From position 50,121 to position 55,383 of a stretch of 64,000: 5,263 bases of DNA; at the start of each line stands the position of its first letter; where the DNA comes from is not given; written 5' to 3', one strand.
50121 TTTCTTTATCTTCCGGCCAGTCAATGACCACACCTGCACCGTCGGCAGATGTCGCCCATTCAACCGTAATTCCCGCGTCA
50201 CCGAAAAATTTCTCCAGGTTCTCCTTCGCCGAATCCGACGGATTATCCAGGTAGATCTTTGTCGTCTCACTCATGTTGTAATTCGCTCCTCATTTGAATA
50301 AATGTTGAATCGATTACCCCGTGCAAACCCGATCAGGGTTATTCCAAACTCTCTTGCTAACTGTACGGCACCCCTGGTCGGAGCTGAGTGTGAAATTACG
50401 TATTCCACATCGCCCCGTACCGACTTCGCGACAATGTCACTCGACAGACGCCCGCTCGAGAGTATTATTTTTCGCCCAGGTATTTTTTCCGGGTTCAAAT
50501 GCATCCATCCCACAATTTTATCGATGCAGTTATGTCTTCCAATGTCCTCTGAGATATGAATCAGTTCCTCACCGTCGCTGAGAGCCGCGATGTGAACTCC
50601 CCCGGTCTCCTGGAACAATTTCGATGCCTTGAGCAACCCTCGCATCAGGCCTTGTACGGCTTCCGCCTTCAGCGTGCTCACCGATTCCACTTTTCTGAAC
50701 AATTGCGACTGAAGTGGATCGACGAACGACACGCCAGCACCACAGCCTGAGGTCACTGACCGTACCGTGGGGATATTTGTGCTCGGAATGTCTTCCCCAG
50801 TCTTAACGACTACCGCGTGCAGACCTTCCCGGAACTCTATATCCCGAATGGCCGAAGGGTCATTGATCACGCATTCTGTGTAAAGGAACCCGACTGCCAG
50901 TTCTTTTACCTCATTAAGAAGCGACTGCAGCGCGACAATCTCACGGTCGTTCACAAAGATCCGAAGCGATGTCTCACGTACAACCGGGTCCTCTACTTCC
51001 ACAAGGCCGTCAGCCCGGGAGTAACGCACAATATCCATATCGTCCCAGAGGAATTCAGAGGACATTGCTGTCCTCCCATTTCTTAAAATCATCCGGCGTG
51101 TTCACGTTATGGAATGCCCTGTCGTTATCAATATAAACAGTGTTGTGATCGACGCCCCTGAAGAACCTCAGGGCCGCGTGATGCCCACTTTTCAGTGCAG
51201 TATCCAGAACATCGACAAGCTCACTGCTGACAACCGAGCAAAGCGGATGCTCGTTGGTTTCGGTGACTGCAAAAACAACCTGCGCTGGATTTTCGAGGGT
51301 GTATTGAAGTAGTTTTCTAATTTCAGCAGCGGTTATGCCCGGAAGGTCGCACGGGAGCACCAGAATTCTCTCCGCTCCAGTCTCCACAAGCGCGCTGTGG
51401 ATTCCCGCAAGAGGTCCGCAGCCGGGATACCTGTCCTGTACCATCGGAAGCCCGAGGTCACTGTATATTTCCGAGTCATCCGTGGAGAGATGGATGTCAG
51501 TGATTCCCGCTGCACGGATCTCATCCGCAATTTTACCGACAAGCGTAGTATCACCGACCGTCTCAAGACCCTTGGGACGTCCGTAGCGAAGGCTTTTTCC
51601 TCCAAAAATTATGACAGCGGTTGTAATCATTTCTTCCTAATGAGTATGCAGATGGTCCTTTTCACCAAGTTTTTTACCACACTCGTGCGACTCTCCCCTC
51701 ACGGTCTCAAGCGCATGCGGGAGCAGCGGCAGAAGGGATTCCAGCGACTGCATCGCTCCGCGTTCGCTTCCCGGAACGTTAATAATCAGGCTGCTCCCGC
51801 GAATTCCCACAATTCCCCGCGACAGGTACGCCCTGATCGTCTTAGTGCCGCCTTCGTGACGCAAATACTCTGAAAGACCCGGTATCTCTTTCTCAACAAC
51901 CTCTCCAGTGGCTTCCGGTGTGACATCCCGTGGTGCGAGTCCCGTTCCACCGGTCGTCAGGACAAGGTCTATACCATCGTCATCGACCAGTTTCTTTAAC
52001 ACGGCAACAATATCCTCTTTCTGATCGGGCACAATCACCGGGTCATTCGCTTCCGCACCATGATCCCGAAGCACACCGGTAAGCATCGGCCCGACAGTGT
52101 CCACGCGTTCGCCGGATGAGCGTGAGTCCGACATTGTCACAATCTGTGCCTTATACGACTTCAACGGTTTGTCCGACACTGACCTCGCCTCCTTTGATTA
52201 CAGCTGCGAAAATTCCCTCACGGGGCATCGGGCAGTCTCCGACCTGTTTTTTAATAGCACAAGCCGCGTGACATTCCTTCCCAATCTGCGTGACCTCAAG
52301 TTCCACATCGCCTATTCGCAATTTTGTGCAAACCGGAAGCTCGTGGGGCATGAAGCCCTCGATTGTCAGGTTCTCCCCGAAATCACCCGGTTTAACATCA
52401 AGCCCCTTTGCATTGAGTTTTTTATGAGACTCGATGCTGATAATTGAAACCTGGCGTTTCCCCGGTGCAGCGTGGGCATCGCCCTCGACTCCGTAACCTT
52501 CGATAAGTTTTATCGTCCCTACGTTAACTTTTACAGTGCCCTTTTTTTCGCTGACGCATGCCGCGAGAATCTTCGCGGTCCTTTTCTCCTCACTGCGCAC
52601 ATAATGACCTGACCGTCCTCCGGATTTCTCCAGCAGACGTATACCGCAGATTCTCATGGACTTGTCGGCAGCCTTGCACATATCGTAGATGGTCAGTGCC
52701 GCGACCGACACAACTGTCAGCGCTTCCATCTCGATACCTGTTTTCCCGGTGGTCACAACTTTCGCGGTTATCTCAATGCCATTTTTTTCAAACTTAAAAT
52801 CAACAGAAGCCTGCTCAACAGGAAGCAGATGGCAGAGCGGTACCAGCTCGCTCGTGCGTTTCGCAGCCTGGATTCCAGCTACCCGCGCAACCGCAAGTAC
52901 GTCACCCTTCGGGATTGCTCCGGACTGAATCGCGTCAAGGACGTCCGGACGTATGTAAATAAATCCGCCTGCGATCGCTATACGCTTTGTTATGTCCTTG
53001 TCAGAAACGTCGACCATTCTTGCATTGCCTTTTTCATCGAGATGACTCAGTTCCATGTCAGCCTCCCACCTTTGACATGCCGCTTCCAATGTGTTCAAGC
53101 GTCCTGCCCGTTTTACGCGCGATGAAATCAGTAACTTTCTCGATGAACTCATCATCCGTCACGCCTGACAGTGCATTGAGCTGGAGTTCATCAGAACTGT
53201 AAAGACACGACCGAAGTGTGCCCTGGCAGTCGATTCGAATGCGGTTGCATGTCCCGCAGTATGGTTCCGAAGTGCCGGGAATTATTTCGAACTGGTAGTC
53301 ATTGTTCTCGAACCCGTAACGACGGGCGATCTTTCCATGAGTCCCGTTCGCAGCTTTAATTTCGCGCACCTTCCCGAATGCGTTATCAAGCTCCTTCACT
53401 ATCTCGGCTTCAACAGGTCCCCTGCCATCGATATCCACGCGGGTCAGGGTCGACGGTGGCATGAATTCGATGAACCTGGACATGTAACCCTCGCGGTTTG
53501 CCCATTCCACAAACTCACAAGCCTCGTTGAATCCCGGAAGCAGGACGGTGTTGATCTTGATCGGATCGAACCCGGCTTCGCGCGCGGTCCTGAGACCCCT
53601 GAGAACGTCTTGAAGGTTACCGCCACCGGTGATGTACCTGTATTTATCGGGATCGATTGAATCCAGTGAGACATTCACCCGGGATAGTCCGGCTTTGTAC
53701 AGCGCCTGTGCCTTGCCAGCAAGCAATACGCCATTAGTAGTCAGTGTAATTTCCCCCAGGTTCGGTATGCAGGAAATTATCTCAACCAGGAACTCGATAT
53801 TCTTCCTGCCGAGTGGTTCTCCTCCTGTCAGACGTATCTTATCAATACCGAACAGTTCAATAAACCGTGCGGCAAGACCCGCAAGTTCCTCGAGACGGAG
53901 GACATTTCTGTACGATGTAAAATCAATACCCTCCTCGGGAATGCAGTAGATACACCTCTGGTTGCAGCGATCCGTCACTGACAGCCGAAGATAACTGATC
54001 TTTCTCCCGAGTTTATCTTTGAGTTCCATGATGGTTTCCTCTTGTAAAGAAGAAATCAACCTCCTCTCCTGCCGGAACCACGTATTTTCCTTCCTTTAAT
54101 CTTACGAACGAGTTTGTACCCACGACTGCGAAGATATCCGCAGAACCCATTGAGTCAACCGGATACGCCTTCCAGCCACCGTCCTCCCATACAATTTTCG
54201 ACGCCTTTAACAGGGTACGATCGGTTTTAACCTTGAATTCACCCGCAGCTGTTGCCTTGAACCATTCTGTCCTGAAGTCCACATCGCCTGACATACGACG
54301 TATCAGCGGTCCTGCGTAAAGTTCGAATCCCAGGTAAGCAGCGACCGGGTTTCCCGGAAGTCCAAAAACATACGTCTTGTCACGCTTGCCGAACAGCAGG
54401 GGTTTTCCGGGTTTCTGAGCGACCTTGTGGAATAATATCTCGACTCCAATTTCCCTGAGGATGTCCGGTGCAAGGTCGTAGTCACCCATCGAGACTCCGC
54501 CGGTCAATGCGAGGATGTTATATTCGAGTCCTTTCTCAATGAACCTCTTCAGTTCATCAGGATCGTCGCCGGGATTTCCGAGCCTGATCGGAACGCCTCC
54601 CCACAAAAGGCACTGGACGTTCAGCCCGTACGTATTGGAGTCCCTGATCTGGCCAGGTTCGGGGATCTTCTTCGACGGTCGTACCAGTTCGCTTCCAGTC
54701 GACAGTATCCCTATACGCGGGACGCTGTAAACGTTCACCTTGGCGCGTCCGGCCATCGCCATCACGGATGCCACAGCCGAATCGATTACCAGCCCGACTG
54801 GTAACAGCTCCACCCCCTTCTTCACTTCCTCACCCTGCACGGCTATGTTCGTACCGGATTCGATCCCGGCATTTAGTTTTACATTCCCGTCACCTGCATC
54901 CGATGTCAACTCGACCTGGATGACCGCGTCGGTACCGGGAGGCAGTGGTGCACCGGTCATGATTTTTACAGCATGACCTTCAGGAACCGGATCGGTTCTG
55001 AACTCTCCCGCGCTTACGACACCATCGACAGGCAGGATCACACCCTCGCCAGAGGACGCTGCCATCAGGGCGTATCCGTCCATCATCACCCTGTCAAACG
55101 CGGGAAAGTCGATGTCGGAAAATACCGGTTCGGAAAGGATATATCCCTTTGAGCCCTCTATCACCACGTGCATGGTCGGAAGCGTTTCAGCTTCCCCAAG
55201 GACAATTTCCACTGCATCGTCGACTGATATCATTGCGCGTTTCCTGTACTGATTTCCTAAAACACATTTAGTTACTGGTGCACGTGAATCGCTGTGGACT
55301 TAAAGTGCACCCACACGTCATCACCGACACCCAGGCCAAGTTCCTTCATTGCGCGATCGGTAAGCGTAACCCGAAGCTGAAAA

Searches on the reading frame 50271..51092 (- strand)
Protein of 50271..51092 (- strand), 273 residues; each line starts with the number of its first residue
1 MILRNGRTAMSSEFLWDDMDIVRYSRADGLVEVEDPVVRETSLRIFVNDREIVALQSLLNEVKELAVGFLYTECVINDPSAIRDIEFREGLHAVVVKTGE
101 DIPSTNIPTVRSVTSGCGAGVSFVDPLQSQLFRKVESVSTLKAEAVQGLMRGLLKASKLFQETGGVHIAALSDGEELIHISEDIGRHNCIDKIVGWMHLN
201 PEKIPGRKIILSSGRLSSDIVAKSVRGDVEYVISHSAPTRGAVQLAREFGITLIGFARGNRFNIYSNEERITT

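Call 55: search_protein_families(library=pfam, max_evalue=0.00001, proteins=[window:50271-51092:-])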
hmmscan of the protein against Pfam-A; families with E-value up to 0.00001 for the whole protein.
window:50271-51092:- (273 aa): 1 family
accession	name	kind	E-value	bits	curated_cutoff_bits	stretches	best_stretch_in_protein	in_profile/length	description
PF02634.21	FdhD-NarQ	-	8.1e-67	225.8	27.2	1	38-271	1-236/237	FdhD/NarQ family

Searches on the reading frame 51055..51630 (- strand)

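Call 55: search_protein_families(library=pfam, max_evalue=0.00001, proteins=[window:51055-51630:-])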
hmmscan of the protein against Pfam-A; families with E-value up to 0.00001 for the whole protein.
window:51055-51630:- (191 aa): 1 family
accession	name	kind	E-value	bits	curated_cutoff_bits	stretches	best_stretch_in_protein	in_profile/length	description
PF12804.13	NTP_transf_3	-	7e-31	108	27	1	5-155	1-152/160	MobA-like NTP transferase domain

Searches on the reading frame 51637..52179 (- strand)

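Call 55: search_protein_families(library=pfam, max_evalue=0.00001, proteins=[window:51637-52179:-])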
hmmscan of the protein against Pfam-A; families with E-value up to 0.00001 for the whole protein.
window:51637-52179:- (180 aa): 1 family
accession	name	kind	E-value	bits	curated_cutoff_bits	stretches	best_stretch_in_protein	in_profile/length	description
PF00994.29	MoCF_biosynth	-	1.8e-30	106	26.6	1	13-155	2-144/144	Probable molybdopterin binding domain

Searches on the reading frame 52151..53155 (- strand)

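Call 4: search_protein_families(library=pfam, proteins=[window:52151-53155:-])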
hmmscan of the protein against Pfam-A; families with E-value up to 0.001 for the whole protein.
window:52151-53155:- (334 aa): 2 families
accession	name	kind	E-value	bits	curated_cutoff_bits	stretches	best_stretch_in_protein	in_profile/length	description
PF01967.27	MoaC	-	3.1e-55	186.3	27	1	47-180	1-136/136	MoaC family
PF03473.23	MOSC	-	1.6e-12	48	22.7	1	232-332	8-120/120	MOSC domain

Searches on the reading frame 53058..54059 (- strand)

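Call 4: search_protein_families(library=pfam, proteins=[window:53058-54059:-])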
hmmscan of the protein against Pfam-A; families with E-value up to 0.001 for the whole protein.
window:53058-54059:- (333 aa): 2 families
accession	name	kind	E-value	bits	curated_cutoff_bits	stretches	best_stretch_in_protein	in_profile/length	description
PF04055.27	Radical_SAM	-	1e-33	117.3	29.5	1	27-181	2-158/166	Radical SAM superfamily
PF06463.18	Mob_synth_C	-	9.6e-18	64.8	37.4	1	195-317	4-123/128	Molybdenum Cofactor Synthesis C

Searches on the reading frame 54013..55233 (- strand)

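Call 4: search_protein_families(library=pfam, proteins=[window:54013-55233:-])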
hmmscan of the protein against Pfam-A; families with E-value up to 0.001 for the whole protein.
window:54013-55233:- (406 aa): 3 families
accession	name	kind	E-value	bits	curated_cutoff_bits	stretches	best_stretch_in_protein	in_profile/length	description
PF03453.22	MoeA_N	-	2e-34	119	30.8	1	2-162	1-160/160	MoeA N-terminal region (domain I and II)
PF00994.29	MoCF_biosynth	-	1.5e-24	86.8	26.6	1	175-312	1-143/144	Probable molybdopterin binding domain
PF03454.20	MoeA_C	-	1.9e-05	25.3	22.1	1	339-394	15-69/72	MoeA C-terminal region (domain IV)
